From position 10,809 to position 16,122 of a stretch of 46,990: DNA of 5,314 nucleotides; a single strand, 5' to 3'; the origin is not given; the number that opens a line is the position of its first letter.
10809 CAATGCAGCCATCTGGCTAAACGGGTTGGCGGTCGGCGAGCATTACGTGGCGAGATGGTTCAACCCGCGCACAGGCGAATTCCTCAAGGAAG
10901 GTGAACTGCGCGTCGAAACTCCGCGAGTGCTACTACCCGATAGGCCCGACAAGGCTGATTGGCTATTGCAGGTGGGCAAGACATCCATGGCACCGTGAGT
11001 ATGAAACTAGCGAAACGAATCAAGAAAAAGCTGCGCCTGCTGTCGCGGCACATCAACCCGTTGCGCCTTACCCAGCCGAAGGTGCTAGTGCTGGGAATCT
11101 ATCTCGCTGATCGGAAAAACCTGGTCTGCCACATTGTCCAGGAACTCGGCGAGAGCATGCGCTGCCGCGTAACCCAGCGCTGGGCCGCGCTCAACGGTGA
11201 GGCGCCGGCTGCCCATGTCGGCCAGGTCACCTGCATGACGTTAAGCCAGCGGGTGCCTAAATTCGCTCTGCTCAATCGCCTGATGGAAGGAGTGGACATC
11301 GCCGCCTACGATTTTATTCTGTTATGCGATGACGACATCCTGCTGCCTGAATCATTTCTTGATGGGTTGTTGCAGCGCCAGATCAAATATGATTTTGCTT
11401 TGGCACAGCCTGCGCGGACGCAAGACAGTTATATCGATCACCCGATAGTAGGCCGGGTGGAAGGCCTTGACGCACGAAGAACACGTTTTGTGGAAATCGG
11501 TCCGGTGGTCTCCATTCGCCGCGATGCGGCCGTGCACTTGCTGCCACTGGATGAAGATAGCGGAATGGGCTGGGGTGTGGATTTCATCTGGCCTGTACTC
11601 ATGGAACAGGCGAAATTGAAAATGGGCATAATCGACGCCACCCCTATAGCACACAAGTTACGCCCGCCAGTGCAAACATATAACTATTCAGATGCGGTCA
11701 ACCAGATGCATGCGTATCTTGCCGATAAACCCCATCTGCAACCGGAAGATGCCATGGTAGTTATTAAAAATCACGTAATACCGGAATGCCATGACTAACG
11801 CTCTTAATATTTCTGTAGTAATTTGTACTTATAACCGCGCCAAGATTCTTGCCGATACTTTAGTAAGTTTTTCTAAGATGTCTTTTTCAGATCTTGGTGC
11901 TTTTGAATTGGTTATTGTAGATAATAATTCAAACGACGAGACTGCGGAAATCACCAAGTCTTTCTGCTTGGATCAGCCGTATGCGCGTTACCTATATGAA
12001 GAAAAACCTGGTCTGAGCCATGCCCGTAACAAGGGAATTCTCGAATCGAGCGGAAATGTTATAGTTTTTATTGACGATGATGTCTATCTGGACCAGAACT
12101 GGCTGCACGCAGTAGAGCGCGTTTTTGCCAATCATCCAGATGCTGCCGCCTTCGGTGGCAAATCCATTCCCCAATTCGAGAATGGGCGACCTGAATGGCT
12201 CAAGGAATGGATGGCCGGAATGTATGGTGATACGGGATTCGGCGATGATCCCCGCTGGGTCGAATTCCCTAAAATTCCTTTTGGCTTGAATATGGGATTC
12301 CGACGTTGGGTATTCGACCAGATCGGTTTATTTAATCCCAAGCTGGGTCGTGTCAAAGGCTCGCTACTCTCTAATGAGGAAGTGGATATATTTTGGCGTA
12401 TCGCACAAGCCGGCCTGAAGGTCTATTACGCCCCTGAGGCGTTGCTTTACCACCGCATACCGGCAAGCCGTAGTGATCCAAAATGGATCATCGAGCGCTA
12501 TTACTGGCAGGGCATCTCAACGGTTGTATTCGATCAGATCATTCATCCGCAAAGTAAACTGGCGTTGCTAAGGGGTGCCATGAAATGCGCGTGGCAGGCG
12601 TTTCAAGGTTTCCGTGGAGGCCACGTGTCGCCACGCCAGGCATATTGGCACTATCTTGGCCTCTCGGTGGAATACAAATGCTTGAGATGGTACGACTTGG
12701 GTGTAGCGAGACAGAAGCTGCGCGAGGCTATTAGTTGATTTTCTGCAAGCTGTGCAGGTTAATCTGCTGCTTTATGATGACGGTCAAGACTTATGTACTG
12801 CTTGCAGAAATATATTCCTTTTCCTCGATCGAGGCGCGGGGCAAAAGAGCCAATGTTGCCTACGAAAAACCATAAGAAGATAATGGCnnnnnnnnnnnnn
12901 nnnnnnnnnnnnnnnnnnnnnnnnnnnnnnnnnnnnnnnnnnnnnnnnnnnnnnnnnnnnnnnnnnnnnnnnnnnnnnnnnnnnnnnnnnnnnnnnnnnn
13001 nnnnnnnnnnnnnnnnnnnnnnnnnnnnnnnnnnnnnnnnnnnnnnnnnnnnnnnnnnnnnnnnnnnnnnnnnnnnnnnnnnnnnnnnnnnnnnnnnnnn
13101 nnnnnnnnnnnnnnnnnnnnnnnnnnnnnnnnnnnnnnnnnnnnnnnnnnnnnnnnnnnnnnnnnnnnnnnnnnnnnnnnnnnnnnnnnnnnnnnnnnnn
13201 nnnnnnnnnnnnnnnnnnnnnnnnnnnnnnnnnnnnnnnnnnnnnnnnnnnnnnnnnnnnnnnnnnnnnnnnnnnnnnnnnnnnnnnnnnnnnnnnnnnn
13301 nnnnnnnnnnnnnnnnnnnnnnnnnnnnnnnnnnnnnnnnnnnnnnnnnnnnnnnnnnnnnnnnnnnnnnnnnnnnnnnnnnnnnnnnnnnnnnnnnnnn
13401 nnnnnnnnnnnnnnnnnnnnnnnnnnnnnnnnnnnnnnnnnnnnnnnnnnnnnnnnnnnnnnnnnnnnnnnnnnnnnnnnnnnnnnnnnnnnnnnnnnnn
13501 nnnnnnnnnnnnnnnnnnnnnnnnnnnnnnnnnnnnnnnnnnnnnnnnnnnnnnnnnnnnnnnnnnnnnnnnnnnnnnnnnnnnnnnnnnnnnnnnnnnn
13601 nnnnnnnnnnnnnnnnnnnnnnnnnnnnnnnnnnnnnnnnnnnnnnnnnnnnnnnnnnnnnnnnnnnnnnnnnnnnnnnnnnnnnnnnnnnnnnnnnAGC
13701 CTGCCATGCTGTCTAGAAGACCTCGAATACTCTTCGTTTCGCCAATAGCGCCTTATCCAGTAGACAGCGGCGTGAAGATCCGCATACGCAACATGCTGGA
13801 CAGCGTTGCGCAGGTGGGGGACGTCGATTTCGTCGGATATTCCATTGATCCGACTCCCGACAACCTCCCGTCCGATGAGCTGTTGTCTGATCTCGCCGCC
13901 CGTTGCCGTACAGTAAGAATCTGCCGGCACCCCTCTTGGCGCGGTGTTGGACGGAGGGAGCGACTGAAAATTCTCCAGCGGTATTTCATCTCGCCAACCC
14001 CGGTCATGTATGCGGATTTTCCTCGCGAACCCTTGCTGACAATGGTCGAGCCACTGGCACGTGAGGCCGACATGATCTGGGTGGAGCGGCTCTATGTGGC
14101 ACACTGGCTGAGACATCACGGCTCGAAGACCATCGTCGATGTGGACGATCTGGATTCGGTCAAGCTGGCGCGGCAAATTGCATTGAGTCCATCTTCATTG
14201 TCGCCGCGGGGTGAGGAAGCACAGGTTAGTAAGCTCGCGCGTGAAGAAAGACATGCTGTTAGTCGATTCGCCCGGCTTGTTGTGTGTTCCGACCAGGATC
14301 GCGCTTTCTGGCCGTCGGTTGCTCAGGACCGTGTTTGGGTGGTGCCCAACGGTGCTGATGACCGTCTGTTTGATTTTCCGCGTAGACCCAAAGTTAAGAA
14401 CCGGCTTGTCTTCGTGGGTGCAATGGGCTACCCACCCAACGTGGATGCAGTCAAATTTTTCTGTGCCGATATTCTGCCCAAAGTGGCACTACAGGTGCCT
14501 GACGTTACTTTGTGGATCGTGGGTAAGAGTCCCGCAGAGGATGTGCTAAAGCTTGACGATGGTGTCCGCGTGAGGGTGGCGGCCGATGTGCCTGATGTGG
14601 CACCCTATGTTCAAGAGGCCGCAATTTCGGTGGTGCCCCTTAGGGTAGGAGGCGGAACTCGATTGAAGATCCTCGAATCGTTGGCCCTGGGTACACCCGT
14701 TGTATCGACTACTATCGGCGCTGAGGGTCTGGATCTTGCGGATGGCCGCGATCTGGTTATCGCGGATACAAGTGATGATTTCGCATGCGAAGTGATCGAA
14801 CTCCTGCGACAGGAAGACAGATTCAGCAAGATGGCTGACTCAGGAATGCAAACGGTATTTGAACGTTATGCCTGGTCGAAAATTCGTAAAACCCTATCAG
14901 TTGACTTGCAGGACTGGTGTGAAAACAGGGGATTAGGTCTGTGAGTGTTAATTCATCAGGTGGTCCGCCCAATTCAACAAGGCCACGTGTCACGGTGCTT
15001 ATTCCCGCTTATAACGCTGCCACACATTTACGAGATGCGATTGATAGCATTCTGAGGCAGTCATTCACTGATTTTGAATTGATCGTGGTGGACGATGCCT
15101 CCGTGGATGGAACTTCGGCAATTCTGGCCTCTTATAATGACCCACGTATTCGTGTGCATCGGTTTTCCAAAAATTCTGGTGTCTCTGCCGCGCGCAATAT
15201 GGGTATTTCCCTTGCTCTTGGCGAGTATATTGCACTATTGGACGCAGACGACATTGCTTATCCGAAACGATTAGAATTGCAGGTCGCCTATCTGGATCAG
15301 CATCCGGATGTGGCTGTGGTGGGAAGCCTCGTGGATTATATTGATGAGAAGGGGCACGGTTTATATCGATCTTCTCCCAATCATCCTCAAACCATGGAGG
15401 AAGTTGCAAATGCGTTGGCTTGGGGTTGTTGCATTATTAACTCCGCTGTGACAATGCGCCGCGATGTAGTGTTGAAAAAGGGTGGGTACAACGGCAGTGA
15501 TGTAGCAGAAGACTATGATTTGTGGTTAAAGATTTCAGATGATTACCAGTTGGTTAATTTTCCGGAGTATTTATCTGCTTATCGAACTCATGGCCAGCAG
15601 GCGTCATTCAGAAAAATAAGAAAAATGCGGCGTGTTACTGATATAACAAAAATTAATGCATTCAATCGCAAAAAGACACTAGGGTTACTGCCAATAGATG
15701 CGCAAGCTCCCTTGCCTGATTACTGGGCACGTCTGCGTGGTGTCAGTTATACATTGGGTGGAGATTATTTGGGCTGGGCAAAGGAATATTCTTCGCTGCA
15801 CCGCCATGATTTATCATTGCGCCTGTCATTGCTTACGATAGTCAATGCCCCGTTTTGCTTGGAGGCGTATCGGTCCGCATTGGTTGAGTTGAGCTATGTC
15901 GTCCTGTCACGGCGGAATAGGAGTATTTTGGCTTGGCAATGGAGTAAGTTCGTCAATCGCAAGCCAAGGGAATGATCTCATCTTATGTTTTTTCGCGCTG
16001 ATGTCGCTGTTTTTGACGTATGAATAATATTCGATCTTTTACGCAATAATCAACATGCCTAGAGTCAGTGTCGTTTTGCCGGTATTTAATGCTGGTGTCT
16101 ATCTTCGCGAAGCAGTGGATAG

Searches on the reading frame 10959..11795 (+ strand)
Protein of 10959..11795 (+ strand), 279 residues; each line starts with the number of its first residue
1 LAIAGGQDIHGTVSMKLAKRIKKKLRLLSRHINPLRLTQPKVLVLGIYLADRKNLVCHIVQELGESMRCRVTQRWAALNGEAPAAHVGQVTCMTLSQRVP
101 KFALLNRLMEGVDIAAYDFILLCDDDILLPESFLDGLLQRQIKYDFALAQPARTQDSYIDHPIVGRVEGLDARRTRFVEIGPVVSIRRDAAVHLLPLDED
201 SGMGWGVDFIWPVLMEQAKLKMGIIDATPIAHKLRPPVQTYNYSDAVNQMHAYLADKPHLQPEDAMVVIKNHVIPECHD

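Call 16: search_protein_families(library=pfam, proteins=[window:10959-11795:+], max_evalue=0.001)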
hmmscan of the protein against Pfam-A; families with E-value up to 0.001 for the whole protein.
window:10959-11795:+ (279 aa): 1 family
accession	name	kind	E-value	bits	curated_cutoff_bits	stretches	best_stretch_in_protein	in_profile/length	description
PF05212.18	DUF707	-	9.1e-06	25.5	24.1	0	177-242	196-262/299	Protein of unknown function (DUF707)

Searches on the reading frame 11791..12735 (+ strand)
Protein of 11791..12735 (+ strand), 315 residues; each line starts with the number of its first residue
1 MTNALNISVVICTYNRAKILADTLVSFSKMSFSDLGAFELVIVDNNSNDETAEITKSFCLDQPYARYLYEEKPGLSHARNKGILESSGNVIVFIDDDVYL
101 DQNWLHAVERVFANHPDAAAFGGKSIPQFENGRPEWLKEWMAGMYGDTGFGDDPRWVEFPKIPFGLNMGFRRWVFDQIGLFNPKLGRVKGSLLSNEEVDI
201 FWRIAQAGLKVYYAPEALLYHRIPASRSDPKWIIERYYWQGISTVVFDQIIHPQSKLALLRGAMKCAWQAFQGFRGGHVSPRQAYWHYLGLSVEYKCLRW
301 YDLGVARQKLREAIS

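Call 16: search_protein_families(library=pfam, proteins=[window:11791-12735:+], max_evalue=0.001)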
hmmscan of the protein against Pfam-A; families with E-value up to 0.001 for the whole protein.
window:11791-12735:+ (315 aa): 4 families
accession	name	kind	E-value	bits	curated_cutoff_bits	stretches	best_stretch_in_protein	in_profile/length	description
PF00535.33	Glycos_transf_2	-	1.6e-25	90.4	23.3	1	8-145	1-134/168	Glycosyl transferase family 2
PF13641.12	Glyco_tranf_2_3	-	3.3e-14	53.9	27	1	7-225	3-215/230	Glycosyltransferase like family 2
PF10111.15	Glyco_tranf_2_2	-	3.1e-10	40.4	27.3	1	8-107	1-101/276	Glycosyltransferase like family 2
PF13632.12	Glyco_trans_2_3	-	1.2e-07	32.1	27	1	90-268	1-165/198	Glycosyl transferase family group 2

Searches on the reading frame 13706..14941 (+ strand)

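Call 16: search_protein_families(library=pfam, proteins=[window:13706-14941:+], max_evalue=0.001)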
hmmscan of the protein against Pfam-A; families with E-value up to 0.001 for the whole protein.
window:13706-14941:+ (412 aa): 3 families
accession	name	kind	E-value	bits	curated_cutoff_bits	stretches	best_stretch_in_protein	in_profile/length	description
PF13692.12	Glyco_trans_1_4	-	1.9e-24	87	27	1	232-368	2-141/142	Glycosyl transferases group 1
PF00534.26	Glycos_transf_1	-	8.8e-08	32.3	26.4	1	225-377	9-166/172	Glycosyl transferases group 1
PF13524.12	Glyco_trans_1_2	-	9.6e-07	29.3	25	1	288-392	28-137/144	Glycosyl transferase-like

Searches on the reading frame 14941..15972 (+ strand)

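Call 16: search_protein_families(library=pfam, proteins=[window:14941-15972:+], max_evalue=0.001)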
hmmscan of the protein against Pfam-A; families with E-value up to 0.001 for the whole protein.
window:14941-15972:+ (344 aa): 3 families
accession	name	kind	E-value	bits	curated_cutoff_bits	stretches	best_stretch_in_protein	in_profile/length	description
PF00535.33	Glycos_transf_2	-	3e-38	131.8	23.3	1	18-162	1-148/168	Glycosyl transferase family 2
PF13641.12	Glyco_tranf_2_3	-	6e-19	69.4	27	1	15-199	1-195/230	Glycosyltransferase like family 2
PF10111.15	Glyco_tranf_2_2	-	9.5e-17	61.8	27.3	1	18-227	1-229/276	Glycosyltransferase like family 2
